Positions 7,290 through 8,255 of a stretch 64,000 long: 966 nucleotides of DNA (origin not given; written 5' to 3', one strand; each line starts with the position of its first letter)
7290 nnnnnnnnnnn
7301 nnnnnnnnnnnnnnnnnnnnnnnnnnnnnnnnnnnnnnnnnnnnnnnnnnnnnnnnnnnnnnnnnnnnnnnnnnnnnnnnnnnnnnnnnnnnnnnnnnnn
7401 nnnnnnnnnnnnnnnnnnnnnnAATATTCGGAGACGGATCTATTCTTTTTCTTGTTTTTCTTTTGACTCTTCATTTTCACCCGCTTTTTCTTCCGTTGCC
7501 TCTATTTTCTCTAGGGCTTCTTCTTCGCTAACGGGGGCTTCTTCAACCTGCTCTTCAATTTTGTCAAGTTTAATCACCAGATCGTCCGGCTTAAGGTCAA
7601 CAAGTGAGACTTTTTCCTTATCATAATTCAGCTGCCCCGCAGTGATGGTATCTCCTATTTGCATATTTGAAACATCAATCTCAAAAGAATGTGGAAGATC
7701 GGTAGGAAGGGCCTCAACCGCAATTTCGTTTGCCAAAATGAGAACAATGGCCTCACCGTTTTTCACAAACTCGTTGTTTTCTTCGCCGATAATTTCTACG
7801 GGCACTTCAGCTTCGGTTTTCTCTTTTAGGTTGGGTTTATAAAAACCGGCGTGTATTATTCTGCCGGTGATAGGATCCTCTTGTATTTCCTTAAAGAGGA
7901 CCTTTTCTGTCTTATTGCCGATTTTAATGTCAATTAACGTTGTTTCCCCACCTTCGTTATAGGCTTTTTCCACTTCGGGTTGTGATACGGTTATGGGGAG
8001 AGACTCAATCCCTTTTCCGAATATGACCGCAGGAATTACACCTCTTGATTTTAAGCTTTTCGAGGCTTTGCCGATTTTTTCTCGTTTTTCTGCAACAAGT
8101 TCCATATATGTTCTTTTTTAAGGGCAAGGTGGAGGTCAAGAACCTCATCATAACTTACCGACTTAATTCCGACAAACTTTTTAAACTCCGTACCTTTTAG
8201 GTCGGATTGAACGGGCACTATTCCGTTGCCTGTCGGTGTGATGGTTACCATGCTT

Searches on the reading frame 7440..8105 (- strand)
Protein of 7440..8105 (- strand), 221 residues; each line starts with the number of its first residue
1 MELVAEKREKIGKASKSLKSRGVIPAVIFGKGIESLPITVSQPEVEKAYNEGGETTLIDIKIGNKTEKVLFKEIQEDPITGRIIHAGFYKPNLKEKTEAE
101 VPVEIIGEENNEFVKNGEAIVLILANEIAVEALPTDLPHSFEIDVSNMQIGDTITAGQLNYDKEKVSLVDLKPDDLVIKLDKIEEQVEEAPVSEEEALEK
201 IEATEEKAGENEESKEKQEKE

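Call 18: search_protein_families(library=pfam, proteins=[window:7440-8105:-], max_evalue=0.0001)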
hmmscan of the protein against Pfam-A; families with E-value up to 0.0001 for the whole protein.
window:7440-8105:- (221 aa): 2 families
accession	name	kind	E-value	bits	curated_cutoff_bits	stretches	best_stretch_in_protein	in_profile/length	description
PF01386.24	Ribosomal_L25p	-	3e-20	72.9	23.6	1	3-88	1-82/82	Ribosomal L25p family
PF14693.11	Ribosomal_TL5_C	-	1.1e-15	58.2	27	1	97-179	2-79/84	Ribosomal protein TL5, C-terminal domain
